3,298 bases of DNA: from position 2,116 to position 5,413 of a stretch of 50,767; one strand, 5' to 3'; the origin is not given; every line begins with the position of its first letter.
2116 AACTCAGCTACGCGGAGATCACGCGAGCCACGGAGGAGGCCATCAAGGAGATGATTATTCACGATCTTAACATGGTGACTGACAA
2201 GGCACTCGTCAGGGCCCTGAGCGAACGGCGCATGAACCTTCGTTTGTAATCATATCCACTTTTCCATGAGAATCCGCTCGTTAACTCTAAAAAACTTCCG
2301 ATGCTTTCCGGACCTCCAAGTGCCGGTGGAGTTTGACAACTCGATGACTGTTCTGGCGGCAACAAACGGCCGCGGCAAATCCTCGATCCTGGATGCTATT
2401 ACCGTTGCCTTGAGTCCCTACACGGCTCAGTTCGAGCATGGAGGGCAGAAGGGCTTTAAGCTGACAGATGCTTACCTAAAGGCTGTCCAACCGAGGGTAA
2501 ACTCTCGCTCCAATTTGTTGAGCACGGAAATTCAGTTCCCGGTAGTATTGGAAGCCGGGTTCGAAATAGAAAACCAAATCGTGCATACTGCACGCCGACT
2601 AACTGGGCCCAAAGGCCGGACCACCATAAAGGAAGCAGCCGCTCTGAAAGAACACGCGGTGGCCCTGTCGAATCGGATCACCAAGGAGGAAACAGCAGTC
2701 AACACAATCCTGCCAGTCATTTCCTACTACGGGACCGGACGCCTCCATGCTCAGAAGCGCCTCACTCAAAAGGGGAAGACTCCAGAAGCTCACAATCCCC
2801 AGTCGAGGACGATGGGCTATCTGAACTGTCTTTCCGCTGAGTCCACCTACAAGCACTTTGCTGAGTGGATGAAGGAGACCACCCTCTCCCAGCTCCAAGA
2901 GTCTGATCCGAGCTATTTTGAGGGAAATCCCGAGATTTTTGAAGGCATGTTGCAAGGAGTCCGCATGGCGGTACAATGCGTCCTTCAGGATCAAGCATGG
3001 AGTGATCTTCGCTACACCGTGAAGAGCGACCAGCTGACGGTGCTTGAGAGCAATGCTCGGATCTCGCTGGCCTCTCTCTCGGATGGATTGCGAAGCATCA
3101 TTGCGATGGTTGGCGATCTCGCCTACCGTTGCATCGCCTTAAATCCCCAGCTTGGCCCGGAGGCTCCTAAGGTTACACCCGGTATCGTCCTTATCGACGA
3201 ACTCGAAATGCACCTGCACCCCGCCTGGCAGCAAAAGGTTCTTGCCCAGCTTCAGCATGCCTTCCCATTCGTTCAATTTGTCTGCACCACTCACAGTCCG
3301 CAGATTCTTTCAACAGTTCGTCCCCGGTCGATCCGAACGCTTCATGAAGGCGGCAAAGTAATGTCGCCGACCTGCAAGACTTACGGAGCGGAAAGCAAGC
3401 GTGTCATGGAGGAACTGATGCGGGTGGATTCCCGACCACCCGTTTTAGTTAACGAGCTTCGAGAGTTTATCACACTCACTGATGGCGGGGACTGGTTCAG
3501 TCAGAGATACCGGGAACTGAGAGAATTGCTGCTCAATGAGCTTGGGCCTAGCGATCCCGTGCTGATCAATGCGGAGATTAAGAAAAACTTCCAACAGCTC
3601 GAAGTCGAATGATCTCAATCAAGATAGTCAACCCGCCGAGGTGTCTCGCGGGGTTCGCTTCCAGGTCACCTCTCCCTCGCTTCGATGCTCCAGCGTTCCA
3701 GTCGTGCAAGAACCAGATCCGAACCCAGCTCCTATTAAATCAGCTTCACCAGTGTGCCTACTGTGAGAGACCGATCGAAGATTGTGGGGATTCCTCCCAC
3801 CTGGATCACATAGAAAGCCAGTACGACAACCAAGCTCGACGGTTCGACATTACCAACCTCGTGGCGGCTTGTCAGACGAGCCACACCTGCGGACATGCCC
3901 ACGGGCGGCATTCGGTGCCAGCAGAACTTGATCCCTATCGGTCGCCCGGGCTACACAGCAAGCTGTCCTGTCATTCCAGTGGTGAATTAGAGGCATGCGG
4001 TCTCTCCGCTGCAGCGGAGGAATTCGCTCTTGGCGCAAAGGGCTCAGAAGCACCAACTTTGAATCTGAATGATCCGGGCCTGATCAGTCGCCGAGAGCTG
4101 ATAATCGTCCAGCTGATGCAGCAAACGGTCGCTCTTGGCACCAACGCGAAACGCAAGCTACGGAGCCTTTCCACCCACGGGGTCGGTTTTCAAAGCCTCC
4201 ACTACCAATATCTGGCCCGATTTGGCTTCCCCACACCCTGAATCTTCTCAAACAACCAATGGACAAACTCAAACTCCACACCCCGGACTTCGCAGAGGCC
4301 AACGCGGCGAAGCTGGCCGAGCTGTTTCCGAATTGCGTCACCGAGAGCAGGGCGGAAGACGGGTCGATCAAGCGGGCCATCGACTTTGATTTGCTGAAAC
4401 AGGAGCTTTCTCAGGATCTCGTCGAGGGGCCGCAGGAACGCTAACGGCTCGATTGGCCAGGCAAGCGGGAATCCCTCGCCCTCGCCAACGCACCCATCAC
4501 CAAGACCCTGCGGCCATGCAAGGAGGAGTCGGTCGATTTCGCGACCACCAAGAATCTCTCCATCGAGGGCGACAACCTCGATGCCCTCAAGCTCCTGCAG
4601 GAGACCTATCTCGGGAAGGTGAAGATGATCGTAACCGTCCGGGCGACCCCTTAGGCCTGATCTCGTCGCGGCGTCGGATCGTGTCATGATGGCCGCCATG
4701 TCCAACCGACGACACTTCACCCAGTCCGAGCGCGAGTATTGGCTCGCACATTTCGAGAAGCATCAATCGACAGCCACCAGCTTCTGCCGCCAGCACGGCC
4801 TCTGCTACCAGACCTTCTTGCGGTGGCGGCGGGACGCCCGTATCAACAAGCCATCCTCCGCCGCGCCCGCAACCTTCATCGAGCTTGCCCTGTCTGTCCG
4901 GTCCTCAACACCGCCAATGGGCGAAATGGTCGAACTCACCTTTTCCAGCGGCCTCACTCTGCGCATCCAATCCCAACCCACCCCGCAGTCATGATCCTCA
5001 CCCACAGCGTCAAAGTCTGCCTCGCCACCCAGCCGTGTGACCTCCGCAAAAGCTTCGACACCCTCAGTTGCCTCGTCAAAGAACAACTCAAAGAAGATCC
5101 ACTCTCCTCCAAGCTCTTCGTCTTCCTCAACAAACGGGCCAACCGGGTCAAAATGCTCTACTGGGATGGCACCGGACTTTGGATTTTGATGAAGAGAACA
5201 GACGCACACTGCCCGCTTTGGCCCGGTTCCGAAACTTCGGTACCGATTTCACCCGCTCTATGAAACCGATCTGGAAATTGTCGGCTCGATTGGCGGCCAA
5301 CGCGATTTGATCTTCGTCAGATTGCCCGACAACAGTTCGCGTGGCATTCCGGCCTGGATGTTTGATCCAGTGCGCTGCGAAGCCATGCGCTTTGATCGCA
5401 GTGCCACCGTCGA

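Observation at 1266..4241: Three-gene cassette: a classic AAA+ ATPase fused operonically to a Septu-like PtuA/PtuB pair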

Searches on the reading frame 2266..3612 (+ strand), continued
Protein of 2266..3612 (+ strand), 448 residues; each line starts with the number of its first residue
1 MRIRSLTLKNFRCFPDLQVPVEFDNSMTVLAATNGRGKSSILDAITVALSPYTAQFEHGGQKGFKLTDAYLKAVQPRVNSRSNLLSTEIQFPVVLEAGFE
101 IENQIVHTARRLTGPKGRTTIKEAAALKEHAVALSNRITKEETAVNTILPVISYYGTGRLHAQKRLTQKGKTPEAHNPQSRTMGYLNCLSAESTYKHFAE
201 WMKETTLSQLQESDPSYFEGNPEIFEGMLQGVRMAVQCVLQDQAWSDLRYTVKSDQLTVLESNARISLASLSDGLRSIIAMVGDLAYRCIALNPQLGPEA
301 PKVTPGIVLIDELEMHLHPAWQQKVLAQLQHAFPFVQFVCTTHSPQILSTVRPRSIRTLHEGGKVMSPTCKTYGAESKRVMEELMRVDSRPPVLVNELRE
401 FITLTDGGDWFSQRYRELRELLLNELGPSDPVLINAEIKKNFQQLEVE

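Call 59: find_encoding_contigs(protein=P0123, flank=8000, max_places=3)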
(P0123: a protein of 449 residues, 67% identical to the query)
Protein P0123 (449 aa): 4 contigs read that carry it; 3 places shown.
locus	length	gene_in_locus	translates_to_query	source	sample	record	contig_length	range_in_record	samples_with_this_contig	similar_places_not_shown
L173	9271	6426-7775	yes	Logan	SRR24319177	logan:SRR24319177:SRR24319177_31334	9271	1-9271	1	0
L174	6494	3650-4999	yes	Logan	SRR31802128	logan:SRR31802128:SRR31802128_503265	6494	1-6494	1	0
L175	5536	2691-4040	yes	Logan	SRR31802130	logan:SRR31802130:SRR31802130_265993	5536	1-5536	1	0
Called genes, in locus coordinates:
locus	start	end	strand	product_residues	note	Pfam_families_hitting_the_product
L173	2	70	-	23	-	?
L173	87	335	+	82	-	PF14020:DUF4236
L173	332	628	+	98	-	-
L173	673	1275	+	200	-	-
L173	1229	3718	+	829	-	PF00176:SNF2-rel_dom, PF00270:DEAD (faint), PF04851:ResIII (weak)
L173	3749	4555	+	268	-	-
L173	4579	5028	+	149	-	-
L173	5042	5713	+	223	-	PF14335:DUF4391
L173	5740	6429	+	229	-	PF19570:DUF6088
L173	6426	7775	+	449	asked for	PF02463:SMC_N (weak), PF13175:AAA_15 (weak), PF13476:AAA_23, PF11398:DUF2813 (faint), PF13175:AAA_15, PF13304:AAA_21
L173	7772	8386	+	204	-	-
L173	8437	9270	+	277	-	PF01555:N6_N4_Mtase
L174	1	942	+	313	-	?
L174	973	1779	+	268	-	-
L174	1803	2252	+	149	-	-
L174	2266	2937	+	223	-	PF14335:DUF4391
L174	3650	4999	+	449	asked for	PF02463:SMC_N (weak), PF13175:AAA_15 (weak), PF13476:AAA_23, PF11398:DUF2813 (faint), PF13175:AAA_15, PF13304:AAA_21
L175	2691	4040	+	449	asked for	PF02463:SMC_N (weak), PF13175:AAA_15 (weak), PF13476:AAA_23, PF11398:DUF2813 (faint), PF13175:AAA_15, PF13304:AAA_21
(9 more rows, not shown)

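Call 60: find_encoding_contigs(protein=P0129, flank=8000, max_places=3)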
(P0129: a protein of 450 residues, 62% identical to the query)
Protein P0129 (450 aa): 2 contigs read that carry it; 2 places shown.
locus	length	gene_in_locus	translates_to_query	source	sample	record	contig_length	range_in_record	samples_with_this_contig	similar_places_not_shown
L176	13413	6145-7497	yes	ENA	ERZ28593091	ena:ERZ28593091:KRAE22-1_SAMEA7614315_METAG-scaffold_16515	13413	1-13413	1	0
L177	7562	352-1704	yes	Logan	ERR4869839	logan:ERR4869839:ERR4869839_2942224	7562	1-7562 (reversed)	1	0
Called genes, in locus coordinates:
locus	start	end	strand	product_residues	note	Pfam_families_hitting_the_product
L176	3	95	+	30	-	?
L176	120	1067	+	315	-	PF14088:DUF4268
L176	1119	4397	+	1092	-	PF00176:SNF2-rel_dom, PF00270:DEAD (faint), PF04851:ResIII, PF00271:Helicase_C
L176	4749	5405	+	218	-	PF14335:DUF4391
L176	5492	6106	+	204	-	PF19570:DUF6088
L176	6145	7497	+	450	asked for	PF02463:SMC_N, PF13175:AAA_15, PF13476:AAA_23, PF13555:AAA_29 (faint), PF11398:DUF2813 (faint), PF13175:AAA_15, PF13304:AAA_21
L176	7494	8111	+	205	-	-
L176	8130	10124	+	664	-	PF01555:N6_N4_Mtase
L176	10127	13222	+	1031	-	PF04851:ResIII, PF19778:RE_endonuc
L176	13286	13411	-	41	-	?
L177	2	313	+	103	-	?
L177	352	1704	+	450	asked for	PF02463:SMC_N, PF13175:AAA_15, PF13476:AAA_23, PF13555:AAA_29 (faint), PF11398:DUF2813 (faint), PF13175:AAA_15, PF13304:AAA_21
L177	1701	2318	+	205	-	-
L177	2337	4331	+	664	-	PF01555:N6_N4_Mtase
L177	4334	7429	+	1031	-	PF04851:ResIII, PF19778:RE_endonuc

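Call 74: search_protein_families(library=padloc, proteins=[L176:1119-4397:+, L176:4749-5405:+, L176:5492-6106:+, L176:8130-10124:+, L176:10127-13222:+, L008:2614-5190:+], max_evalue=0.00001)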
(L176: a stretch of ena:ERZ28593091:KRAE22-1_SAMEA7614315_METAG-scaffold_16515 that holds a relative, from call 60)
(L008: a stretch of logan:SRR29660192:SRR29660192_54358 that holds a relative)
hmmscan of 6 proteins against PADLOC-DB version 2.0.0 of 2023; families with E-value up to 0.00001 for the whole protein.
L176:1119-4397:+ (1092 aa): 35 families (the best 25 are shown)
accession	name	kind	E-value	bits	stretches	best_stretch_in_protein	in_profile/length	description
PDLC01075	C3a139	-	2.3e-124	414.8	1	2-1087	3-947/948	HKD+Snf2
PDLC02621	DrmD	-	3e-38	129.7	1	563-848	376-636/1040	DrmD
PDLC02623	DrmD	-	1.2e-29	100.8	1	692-870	508-656/1040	DrmD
PDLC02619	DrmD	-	1.4e-29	100.8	2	661-843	359-541/872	DrmD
PDLC02500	BrxHI|BrxHII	-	5.9e-26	89.3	1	659-847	424-584/933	BrxHI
PDLC02193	PLD_Helicase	-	1.2e-25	87.9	1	674-871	650-835/905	-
PDLC02572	DrmA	-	1.2e-24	84.3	1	574-842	385-628/1043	DrmA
PDLC00659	HmaA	-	2.3e-24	83.3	1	563-840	352-615/1176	SNF2 helicase / DEAD-box helicase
PDLC03830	ZacC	-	5.2e-23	79.6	1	350-412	238-292/1019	-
PDLC02632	DrmD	-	3.4e-20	70.1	1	585-843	401-632/662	DrmD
PDLC04556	PDC-M27C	-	9.5e-20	68.5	2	256-315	40-102/892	-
PDLC02843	DpdE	-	1.5e-19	67.5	2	274-412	179-301/1091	DpdE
PDLC02504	BrxHI|BrxHII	-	5.4e-19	65.6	1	793-847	538-592/971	BrxHII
PDLC02840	DpdE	-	9.4e-18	61.9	2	274-411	180-305/1091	DpdE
PDLC04554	PDC-M27C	-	4e-14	49.8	1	358-436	194-270/1217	-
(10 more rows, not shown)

L176:4749-5405:+ (218 aa): 0 families

L176:5492-6106:+ (204 aa): 9 families
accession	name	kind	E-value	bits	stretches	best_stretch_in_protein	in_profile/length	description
PDLC02226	AbiEi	-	1.5e-67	225.4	1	3-196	2-193/202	AbiEi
PDLC02233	AbiEi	-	1.5e-35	120.8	1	2-175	2-178/214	AbiEi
PDLC02264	AbiEi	-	4.9e-14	50.8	1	4-128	3-127/205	AbiEi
PDLC02229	AbiEi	-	8.7e-11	40.5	1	4-128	3-129/131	AbiEi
PDLC02246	AbiEi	-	1.6e-08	32.4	1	30-108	33-108/230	AbiEi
PDLC02236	AbiEi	-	3.7e-08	31.3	1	31-132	27-133/207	AbiEi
PDLC02234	AbiEi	-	1.9e-07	29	1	33-179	27-170/191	AbiEi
PDLC02250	AbiEi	-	8e-07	27.1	1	28-126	25-118/197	AbiEi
PDLC02247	AbiEi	-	1e-06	26.8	1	33-140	44-146/215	AbiEi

L176:8130-10124:+ (664 aa): 26 families (the best 25 are shown)
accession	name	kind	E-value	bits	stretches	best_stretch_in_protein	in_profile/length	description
PDLC03634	MTase_III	-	8.7e-217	719.9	1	2-662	3-619/621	Type III methyltransferase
PDLC03641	MTase_III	-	1.1e-117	392.2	1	9-519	9-497/657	Type III methyltransferase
PDLC03637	MTase_III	-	3.1e-92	307.9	1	38-506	63-490/513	Type III methyltransferase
PDLC03644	MTase_III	-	3.9e-76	254.9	1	65-474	4-386/542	Type III methyltransferase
PDLC03636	MTase_III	-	3.4e-54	182.6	2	181-474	93-398/575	Type III methyltransferase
PDLC03642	MTase_III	-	6e-54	181.6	3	176-284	131-239/528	Type III methyltransferase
PDLC03640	MTase_III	-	5.2e-53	178.4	1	98-475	42-437/654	Type III methyltransferase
PDLC03635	MTase_III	-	1.1e-50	171.1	2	181-455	265-552/708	Type III methyltransferase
PDLC03639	MTase_III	-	9.2e-38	128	3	399-497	410-502/639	Type III methyltransferase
PDLC03638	MTase_III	-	7.1e-29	98.7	2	181-454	428-656/816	Type III methyltransferase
PDLC03645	MTase_III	-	1e-27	94.6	3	399-473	451-526/709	Type III methyltransferase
PDLC03646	MTase_III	-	4e-27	92.5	3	181-266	518-601/1057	Type III methyltransferase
PDLC03643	MTase_III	-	1.7e-26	91.4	2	188-264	1-77/465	Type III methyltransferase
PDLC03354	MTase_II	-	3.6e-26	90.1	1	61-264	23-209/425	Type II methyltransferase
PDLC03278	MTase_II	-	5.9e-26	89.8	2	393-457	265-328/390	Type II methyltransferase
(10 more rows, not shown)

L176:10127-13222:+ (1031 aa): 5 families
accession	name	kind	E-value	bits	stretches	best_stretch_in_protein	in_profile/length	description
PDLC03647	REase_III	-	0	1060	1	1-1031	1-987/989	Type III restriction enzyme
PDLC03649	REase_III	-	2.1e-100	335.1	1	53-1022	35-959/973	Type III restriction enzyme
PDLC03653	REase_III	-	6e-07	26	0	538-583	424-469/883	Type III restriction enzyme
PDLC03648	REase_III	-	3.2e-06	23.6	1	542-617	313-381/871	Type III restriction enzyme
PDLC03650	REase_III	-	4.6e-06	23.3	0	540-584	378-422/898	Type III restriction enzyme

L008:2614-5190:+ (858 aa): 4 families
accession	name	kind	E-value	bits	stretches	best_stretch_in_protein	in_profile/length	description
PDLC02198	IetS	-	3e-34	116.1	1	283-786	245-728/795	-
PDLC04233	IetS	-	1.6e-27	93.9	1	466-716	497-749/855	-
PDLC02197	IetS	-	1.1e-12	45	1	440-633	388-562/749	-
PDLC02201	IetS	-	8.2e-10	35.6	1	287-663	250-569/781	-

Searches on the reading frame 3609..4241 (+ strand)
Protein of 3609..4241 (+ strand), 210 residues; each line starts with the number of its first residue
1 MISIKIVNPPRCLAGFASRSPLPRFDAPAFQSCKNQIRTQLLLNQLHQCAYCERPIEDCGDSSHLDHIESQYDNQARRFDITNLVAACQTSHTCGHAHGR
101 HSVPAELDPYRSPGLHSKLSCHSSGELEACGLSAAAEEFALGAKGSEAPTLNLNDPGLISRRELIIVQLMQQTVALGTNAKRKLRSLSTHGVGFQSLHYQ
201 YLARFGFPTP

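Call 3: search_protein_families(library=pfam, proteins=[window:3609-4241:+], max_evalue=0.01)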
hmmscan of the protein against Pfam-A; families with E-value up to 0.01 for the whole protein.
window:3609-4241:+ (210 aa): 1 family
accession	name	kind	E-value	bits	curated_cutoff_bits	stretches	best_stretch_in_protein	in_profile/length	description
PF01844.29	HNH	-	0.00015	22.3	21.4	1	49-96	1-45/47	HNH endonuclease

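Call 4: search_protein_families(library=padloc, proteins=[window:3609-4241:+], max_evalue=0.01)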
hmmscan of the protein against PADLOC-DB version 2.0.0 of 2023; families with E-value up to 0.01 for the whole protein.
window:3609-4241:+ (210 aa): 28 families (the best 25 are shown)
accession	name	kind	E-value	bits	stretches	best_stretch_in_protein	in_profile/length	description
PDLC00332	PtuB1|PtuB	-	3.9e-20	70.6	1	3-176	3-174/212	Unknown function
PDLC02924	HNH_I-A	-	1.1e-19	69.2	1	1-173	1-162/198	-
PDLC00324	PtuB1|PtuB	-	9.8e-19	65.9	1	8-171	8-167/209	Unknown function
PDLC00344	PtuB1|PtuB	-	4e-18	64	1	3-104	3-105/213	Unknown function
PDLC00322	PtuB1|PtuB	-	1.6e-16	58.8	1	1-175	1-169/215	Unknown function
PDLC00314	PtuB1|PtuB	-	7.7e-15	53.3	1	1-96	1-94/156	Unknown function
PDLC00358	PtuB1|PtuB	-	5.5e-14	50.4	1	9-99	11-96/215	Unknown function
PDLC00346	PtuB1|PtuB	-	2.7e-12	45.1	1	33-184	35-182/214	Unknown function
PDLC00353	PtuB1|PtuB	-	2.8e-12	44.9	1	25-141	29-142/196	Unknown function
PDLC00356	PtuB1|PtuB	-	3.4e-12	44.3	1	24-132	28-133/196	Unknown function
PDLC00320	PtuB1|PtuB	-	9.7e-12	43.1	1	33-95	29-89/202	Unknown function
PDLC00326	PtuB1|PtuB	-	1.6e-11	42.5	1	1-167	1-164/197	Unknown function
PDLC00337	PtuB1|PtuB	-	1.5e-09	36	1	35-187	45-185/216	Unknown function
PDLC00334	PtuB1|PtuB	-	2.5e-09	35.3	1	31-96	29-95/222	Unknown function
PDLC00357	PtuB1|PtuB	-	1.2e-07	29.9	1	33-94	37-98/240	Unknown function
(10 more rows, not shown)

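Call 5: search_protein_families(library=ncbifam, proteins=[window:3609-4241:+], max_evalue=0.01)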
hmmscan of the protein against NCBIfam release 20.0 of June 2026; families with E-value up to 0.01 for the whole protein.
window:3609-4241:+ (210 aa): 3 families
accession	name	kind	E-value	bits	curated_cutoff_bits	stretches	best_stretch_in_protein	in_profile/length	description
NF041761.1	PtuB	equivalog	3.5e-18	66.3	150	1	1-173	1-181/218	retron Ec78 anti-phage system effector HNH endonuclease PtuB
TIGR02646.1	TIGR02646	subfamily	1.4e-10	41.4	52.15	1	33-99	11-76/144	retron system putative HNH endonuclease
NF040563.1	guided_IscB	equivalog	0.0099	15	175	0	36-98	182-238/314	RNA-guided endonuclease IscB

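Call 58: search_solved_structures(query=window:3609-4241:+, max_evalue=0.01, show_alignments=2)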
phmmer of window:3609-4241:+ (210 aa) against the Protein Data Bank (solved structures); distinct sequences matched with E-value up to 0.01: 1.
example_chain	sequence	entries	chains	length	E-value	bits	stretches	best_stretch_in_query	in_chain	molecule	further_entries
8ee7_C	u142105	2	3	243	0.00035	23.5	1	30-92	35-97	PtuB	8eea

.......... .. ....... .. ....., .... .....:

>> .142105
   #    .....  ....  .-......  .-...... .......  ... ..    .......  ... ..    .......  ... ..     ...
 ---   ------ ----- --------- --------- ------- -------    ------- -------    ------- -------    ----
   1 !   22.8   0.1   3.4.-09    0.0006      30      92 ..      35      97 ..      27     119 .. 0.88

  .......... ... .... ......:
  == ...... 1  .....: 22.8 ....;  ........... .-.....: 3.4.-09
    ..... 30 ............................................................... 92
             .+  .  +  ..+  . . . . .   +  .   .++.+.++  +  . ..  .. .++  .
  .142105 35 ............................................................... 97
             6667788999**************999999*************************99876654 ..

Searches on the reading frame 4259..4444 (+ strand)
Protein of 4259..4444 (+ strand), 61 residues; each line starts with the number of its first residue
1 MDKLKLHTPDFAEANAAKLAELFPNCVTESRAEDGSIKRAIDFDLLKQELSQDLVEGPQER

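Call 3: search_protein_families(library=pfam, proteins=[window:4259-4444:+], max_evalue=0.01)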
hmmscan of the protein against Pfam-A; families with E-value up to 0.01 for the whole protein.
window:4259-4444:+ (61 aa): 0 families

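Call 4: search_protein_families(library=padloc, proteins=[window:4259-4444:+], max_evalue=0.01)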
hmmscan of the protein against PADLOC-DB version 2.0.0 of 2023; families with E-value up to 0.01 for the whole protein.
window:4259-4444:+ (61 aa): 1 family
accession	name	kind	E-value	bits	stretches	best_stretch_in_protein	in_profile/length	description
PDLC03634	MTase_III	-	3.6e-13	47.3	1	1-61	2-57/621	Type III methyltransferase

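Call 5: search_protein_families(library=ncbifam, proteins=[window:4259-4444:+], max_evalue=0.01)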
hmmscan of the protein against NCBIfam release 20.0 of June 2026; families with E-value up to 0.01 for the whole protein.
window:4259-4444:+ (61 aa): 0 families

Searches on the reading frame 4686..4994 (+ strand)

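Call 12: search_protein_families(library=pfam, proteins=[window:4686-4994:+], max_evalue=0.001)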
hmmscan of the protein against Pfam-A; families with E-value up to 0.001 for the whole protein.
window:4686-4994:+ (102 aa): 1 family
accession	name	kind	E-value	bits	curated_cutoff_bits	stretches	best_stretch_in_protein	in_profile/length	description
PF01527.26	HTH_Tnp_1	-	6e-06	26.8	24.1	1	5-63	1-57/75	Transposase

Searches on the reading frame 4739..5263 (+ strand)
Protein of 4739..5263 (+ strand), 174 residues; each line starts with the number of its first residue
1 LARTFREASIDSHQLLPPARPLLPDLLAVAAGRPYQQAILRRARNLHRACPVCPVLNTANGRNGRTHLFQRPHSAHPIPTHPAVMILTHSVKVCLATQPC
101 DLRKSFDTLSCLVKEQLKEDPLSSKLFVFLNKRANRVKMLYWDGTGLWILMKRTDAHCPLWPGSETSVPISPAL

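Call 12: search_protein_families(library=pfam, proteins=[window:4739-5263:+], max_evalue=0.001)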
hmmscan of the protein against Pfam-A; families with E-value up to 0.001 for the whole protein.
window:4739-5263:+ (174 aa): 1 family
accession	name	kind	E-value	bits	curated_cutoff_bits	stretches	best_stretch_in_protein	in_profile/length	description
PF05717.18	TnpB_IS66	-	2.8e-24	85.3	26.6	1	92-169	2-81/101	IS66 Orf2 like protein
